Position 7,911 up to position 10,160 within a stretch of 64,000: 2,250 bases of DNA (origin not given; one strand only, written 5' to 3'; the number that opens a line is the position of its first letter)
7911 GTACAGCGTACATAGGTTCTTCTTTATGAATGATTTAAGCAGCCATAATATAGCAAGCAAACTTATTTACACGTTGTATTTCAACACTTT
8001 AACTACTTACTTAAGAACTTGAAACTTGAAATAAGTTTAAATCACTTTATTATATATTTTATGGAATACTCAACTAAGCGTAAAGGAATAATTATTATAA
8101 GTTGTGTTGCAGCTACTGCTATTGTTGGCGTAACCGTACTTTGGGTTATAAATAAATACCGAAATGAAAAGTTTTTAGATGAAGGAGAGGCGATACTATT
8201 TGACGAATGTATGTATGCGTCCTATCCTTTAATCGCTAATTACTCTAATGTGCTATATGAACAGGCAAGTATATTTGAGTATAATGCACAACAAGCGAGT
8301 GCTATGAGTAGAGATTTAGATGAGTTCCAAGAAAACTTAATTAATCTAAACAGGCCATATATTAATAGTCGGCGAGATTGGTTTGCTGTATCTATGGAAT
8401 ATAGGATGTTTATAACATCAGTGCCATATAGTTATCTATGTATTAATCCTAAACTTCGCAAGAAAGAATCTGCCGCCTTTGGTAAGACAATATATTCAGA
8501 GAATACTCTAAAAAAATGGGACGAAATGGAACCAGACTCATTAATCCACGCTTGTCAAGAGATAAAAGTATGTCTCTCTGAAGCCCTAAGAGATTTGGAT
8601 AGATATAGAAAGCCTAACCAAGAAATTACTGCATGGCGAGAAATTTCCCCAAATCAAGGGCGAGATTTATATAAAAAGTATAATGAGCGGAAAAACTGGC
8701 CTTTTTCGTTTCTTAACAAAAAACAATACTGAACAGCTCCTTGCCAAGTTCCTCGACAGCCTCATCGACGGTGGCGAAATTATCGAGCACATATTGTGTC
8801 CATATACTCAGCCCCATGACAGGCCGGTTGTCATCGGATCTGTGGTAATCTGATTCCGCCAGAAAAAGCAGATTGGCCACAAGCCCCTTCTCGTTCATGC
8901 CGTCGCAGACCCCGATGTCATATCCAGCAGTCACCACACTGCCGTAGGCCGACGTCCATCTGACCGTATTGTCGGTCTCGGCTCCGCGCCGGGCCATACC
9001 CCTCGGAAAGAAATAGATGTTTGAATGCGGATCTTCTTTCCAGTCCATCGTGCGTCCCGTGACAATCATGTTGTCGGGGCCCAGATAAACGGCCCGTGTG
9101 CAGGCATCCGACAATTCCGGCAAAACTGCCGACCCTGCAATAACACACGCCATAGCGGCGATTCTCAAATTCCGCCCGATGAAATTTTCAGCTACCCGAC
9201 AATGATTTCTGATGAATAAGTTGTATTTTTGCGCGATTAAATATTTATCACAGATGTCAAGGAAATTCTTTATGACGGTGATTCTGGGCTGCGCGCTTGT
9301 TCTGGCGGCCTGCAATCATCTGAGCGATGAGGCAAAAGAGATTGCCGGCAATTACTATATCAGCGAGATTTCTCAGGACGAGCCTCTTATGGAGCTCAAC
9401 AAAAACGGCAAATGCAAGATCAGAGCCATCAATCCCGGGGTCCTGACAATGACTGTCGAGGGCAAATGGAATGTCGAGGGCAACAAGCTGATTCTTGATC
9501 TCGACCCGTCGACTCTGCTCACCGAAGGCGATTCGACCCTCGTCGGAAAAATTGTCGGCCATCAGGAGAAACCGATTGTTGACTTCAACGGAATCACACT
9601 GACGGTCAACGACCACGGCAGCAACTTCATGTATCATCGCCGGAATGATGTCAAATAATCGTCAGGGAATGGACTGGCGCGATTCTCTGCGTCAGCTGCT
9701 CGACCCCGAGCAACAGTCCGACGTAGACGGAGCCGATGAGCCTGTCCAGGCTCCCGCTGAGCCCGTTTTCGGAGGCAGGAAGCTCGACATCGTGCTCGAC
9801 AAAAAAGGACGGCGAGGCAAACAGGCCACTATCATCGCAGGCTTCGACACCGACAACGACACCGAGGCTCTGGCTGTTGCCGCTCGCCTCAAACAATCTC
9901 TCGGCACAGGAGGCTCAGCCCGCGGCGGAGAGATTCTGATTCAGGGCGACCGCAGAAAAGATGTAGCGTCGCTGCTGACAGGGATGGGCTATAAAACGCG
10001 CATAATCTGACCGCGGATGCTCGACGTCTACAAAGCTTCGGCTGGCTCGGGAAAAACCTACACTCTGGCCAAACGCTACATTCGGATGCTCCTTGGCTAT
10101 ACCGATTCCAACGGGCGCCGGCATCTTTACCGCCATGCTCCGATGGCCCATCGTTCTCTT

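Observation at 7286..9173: AT-rich 1 kb island bracketed by 445-bp direct repeats that are the 5' end of a bile-salt-hydrolase-family gene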

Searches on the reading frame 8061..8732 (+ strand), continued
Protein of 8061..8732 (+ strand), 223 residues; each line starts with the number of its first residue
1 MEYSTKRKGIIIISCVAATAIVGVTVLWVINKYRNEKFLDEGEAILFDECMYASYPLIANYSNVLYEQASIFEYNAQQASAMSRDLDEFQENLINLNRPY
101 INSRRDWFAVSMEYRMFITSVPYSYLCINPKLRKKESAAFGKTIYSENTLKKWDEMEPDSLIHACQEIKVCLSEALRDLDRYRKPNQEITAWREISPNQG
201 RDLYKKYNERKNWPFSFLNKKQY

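Call 56: fold_search(model_id=the predicted structure, library=pdb)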
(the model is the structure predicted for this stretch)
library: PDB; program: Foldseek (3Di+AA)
matches with E <= 10: 356; with E <= 0.001: 0
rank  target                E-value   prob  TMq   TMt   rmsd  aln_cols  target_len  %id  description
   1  8auw_D                1.1e-01  0.44  0.18  0.23  16.3       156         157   12  Cryo-EM structure of human BIRC6 in complex with SMAC. (released 2023-02-15)
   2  8gl3                  1.3e-01  0.33  0.19  0.22  17.8       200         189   14  De novo design of monomeric helical bundles for pH-controlled membrane lysis (released 2023-09-06)
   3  4tx5_B                1.7e-01  0.33  0.17  0.22  25.6       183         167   11  Crystal structure of Smac-DIABLO (in space group P65) (released 2015-07-15)
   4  1few                  3.3e-01  0.16  0.14  0.18  25.5       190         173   10  CRYSTAL STRUCTURE OF SMAC/DIABLO (released 2000-09-13)
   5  8auw_C                3.5e-01  0.25  0.17  0.22  16.4       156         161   12  Cryo-EM structure of human BIRC6 in complex with SMAC. (released 2023-02-15)
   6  6mrt_A                4.0e-01  0.12  0.16  0.13  31.2       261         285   13  12-meric ClyA pore complex (released 2019-05-15)
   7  4tx5_A                4.2e-01  0.18  0.17  0.21  27.9       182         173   11  Crystal structure of Smac-DIABLO (in space group P65) (released 2015-07-15)
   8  2wcd_A                5.1e-01  0.12  0.17  0.14  27.5       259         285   13  Crystal structure of the assembled cytolysin A pore (released 2009-05-05)
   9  6z0c_A                7.4e-01  0.28  0.22  0.23  14.0       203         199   11  Structure of in silico modelled artificial Maquette-3 protein (released 2021-03-17)
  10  6z0c_C                7.4e-01  0.23  0.22  0.22  14.8       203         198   10  Structure of in silico modelled artificial Maquette-3 protein (released 2021-03-17)
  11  6jx6_C                7.4e-01  0.16  0.17  0.23  16.3       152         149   12  Tetrameric form of Smac (released 2019-12-04)
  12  6yue                  7.8e-01  0.18  0.21  0.21  14.7       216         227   11  Fragment of nitrate/nitrite sensor histidine kinase NarQ (R50S variant) (released 2020-05-06)
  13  6yj2_A                8.5e-01  0.41  0.21  0.25  15.4       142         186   15  Structural and DNA binding studies of the transcriptional repressor Rv2506 (BkaR) from Mycobacterium tuberculosis supp (released 2021-04-14)
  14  7jh6_A                9.0e-01  0.14  0.18  0.22  14.8       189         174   13  De novo designed two-domain di-Zn(II) and porphyrin-binding protein (released 2020-12-09)
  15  3fms                  9.4e-01  0.09  0.14  0.14  16.4       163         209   15  Crystal structure of TM0439, a GntR transcriptional regulator (released 2009-02-10)
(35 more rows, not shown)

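Call 63: search_dna_similar(query=window:8061-8732:+, collection=plasmids, mode=protein, max_evalue=0.001, max_rows=10)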
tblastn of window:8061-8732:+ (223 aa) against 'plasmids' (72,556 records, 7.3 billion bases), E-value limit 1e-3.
No match.

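Call 64: search_dna_similar(query=window:8061-8732:+, collection=phages, mode=protein, max_evalue=0.001, max_rows=10)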
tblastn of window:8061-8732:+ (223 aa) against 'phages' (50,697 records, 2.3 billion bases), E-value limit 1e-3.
No match.
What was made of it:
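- Tried and rejected: No match in the plasmid or phage collections (calls 63, 64).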

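Call 68: find_related_loci(query=window:8061-8732:+, collection=viral_contigs, flank=5000)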
Query window:8061-8732:+ (223 aa) in viral_contigs; peptide patterns used: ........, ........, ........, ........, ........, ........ (x = any residue, [..] = any of these).
5 stretches matched a pattern; 1 encode a relative of the query (tblastn E <= 1e-3); 1 distinct loci.
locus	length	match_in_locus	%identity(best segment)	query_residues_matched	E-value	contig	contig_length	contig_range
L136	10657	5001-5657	73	1-220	8e-109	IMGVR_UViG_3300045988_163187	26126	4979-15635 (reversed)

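Call 75: search_protein_families(library=pfam, proteins=[L136:3863-4897:-, L136:2861-3820:-, L136:5738-6505:-, L136:8732-10615:-, L136:741-1517:-, L136:1548-2270:-, L136:2249-2824:-, L136:7271-7696:-, L136:7729-8208:+], max_evalue=0.001)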
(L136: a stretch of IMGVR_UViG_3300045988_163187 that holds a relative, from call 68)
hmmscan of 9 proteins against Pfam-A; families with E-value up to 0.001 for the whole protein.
L136:3863-4897:- (344 aa): 1 family
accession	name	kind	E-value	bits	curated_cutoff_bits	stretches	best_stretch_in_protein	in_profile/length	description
PF00574.28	CLP_protease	-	1e-13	52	20.2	1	29-175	42-180/182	Clp protease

L136:2861-3820:- (319 aa): 0 families

L136:5738-6505:- (255 aa): 1 family
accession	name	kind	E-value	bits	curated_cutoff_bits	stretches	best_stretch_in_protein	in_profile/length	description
PF07275.16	ArdA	-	8.7e-29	101.6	27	1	93-250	1-153/155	Antirestriction protein (ArdA)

L136:8732-10615:- (627 aa): 0 families

L136:741-1517:- (258 aa): 0 families

L136:1548-2270:- (240 aa): 0 families

L136:2249-2824:- (191 aa): 0 families

L136:7271-7696:- (141 aa): 0 families

L136:7729-8208:+ (159 aa): 0 families

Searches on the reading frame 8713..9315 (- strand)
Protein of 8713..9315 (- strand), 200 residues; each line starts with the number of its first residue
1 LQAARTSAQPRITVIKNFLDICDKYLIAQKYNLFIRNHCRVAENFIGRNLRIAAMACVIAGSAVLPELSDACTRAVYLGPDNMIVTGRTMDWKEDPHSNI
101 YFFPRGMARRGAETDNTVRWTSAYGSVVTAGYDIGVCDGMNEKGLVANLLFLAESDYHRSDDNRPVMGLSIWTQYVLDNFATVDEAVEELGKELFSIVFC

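Call 8: search_protein_families(library=pfam, proteins=[window:8713-9315:-], max_evalue=0.01)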
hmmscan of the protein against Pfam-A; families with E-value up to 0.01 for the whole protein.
window:8713-9315:- (200 aa): 2 families
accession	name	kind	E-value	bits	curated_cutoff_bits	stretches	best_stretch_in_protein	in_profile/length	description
PF02275.23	CBAH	-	6.4e-17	62.6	20.4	1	72-191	1-123/316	Linear amide C-N hydrolases, choloylglycine hydrolase family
PF03417.21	AAT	-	5.8e-05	23.3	23.2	1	83-190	7-94/225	Acyl-coenzyme A:6-aminopenicillanic acid acyl-transferase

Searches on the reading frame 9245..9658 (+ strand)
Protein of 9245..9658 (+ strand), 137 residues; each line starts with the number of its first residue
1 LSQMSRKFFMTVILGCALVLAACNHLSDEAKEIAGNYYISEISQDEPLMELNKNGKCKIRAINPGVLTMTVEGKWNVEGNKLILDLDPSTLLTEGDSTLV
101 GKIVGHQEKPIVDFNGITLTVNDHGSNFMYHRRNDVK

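Call 8: search_protein_families(library=pfam, proteins=[window:9245-9658:+], max_evalue=0.01)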
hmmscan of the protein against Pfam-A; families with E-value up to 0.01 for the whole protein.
window:9245-9658:+ (137 aa): 0 families

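Call 9: search_protein_families(library=ncbifam, proteins=[window:9245-9658:+], max_evalue=0.01)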
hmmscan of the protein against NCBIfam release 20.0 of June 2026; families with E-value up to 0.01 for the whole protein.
window:9245-9658:+ (137 aa): 1 family
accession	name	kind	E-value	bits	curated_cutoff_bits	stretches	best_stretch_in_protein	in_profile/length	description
TIGR03066.1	Gem_osc_para_1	paralog_domain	5.3e-06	26.5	93.25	1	10-90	1-88/121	TIGR03066 family protein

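Call 23: find_related_loci(query=window:9245-9658:+, collection=metagenome_contigs, flank=7000)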
Query window:9245-9658:+ (137 aa) in metagenome_contigs; peptide patterns used: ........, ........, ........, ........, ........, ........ (x = any residue, [..] = any of these).
85 stretches matched a pattern; 10 encode a relative of the query (tblastn E <= 1e-3); 9 distinct loci.
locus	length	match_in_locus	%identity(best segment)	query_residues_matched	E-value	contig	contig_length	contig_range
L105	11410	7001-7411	100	1-137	2e-92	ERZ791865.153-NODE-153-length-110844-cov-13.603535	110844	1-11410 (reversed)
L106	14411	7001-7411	100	1-137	1e-92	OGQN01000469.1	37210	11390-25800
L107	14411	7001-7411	100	1-137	1e-92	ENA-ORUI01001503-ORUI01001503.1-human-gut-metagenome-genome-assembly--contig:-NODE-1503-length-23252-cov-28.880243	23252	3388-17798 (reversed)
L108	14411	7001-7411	100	1-137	2e-92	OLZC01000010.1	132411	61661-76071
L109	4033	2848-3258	100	1-137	7e-93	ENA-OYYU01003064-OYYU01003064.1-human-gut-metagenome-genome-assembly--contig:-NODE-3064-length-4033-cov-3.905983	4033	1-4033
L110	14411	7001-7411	99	1-137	5e-92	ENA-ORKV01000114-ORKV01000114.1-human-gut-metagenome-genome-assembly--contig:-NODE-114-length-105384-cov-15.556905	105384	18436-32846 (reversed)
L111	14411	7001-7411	99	1-137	6e-92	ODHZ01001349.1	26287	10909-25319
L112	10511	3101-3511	99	1-137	2e-91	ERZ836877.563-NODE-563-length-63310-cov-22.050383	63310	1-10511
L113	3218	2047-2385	50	23-133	8e-34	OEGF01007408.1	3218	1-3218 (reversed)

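Call 30: find_encoding_contigs(protein=window:9272-9658:+, flank=6000, max_places=10)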
Protein window:9272-9658:+ (128 aa): 23 contigs read that carry it; 10 places shown.
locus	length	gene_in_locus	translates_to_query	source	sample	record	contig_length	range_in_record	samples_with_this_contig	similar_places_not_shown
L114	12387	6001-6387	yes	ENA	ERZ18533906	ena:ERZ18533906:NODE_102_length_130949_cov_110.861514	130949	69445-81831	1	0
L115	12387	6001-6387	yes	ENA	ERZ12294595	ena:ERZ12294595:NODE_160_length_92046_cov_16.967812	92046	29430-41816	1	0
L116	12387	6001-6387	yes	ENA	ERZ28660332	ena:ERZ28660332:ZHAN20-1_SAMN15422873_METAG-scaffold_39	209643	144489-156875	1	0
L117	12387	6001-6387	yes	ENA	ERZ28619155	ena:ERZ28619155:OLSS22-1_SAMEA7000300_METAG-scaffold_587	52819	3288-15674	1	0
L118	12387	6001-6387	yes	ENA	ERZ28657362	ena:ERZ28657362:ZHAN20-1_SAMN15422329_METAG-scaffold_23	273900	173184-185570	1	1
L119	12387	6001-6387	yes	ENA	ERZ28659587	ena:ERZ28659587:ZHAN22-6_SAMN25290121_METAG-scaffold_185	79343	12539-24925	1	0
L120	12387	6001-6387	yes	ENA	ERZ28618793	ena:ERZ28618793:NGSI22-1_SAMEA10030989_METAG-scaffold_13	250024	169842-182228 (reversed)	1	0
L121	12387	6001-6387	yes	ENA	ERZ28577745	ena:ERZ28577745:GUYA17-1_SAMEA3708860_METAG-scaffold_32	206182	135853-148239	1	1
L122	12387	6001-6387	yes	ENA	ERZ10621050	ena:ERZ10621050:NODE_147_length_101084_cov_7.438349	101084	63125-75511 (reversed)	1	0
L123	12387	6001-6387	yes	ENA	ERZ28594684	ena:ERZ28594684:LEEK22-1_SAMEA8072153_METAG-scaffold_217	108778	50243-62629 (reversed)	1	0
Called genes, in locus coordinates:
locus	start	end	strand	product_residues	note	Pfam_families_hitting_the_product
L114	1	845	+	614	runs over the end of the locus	-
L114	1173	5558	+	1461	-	PF25523:Ig_RIMBP2 (faint)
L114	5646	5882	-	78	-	-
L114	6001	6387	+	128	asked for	-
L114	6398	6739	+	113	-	PF01253:SUI1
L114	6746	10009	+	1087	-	PF00580:UvrD-helicase, PF13245:AAA_19 (faint), PF13361:UvrD_C, PF13538:UvrD_C_2 (weak)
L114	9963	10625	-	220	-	PF00873:ACR_tran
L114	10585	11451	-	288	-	PF00873:ACR_tran, PF03176:MMPL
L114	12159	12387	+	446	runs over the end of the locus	-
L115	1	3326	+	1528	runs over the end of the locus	PF25523:Ig_RIMBP2 (faint)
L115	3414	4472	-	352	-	PF02275:CBAH, PF03417:AAT (weak)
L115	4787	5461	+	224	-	-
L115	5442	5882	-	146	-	PF02275:CBAH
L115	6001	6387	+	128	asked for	-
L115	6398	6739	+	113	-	PF01253:SUI1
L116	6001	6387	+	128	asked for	-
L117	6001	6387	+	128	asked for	-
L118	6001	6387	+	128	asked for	-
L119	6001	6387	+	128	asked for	-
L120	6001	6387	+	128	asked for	-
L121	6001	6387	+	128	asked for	-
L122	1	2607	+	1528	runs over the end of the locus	PF25523:Ig_RIMBP2 (faint)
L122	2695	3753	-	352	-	PF02275:CBAH, PF03417:AAT (weak)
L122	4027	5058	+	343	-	PF14072:DndB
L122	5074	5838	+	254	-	-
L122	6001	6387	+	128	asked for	-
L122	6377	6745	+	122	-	PF01253:SUI1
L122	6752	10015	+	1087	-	PF00580:UvrD-helicase, PF13245:AAA_19 (faint), PF13361:UvrD_C, PF13538:UvrD_C_2 (weak)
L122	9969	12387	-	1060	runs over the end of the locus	PF00873:ACR_tran, PF03176:MMPL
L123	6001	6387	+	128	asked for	-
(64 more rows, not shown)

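Call 39: search_protein_families(library=pfam, proteins=[L122:4027-5058:+, L122:5074-5838:+], max_evalue=0.01)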
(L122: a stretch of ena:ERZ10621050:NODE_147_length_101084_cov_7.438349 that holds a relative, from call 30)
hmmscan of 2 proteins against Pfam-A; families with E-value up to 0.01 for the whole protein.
L122:4027-5058:+ (343 aa): 1 family
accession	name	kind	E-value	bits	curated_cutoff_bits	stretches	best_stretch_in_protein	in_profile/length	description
PF14072.11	DndB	-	7.2e-21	75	29.1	1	8-156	6-159/338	DNA-sulfur modification-associated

L122:5074-5838:+ (254 aa): 0 families

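Call 40: search_protein_families(library=padloc, proteins=[L122:4027-5058:+, L122:5074-5838:+], max_evalue=0.01)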
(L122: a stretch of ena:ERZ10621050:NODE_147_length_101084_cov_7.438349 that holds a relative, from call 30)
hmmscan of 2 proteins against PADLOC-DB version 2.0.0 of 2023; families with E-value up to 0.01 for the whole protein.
L122:4027-5058:+ (343 aa): 2 families
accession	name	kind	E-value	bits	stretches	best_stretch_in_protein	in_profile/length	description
PDLC02811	DpdB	-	5.2e-15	53.1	1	6-298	10-317/370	DpdB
PDLC02658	DndB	-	1.4e-10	38.8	1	30-222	34-224/356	DndB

L122:5074-5838:+ (254 aa): 0 families

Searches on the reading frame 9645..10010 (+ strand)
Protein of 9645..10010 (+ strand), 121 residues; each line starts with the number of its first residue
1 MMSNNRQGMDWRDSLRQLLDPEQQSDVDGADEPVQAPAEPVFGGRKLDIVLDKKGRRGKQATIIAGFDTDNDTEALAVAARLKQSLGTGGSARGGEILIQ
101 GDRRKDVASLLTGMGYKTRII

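Call 8: search_protein_families(library=pfam, proteins=[window:9645-10010:+], max_evalue=0.01)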
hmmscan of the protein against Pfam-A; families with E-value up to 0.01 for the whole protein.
window:9645-10010:+ (121 aa): 1 family
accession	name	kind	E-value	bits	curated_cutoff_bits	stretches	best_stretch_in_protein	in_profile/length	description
PF01253.27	SUI1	-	2.2e-12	47.7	25.5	1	46-117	4-77/77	Translation initiation factor SUI1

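Call 17: find_encoding_contigs(protein=window:9645-10010:+, flank=8000, max_places=10)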
Protein window:9645-10010:+ (121 aa): 1 contig read that carries it; 1 place shown.
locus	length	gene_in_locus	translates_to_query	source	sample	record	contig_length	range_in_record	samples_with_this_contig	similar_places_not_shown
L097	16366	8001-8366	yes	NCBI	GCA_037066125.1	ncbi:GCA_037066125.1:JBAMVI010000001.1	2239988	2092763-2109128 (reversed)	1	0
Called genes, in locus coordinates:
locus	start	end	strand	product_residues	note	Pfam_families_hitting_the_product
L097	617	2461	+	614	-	-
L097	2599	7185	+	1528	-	PF25523:Ig_RIMBP2 (faint)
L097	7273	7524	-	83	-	-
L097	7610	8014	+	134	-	-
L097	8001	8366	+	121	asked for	PF01253:SUI1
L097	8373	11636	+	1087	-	PF00580:UvrD-helicase, PF13245:AAA_19 (faint), PF13361:UvrD_C, PF13538:UvrD_C_2 (weak)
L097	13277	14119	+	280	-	-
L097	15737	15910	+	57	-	-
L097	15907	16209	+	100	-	-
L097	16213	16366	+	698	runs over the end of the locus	PF14339:DUF4394 (faint)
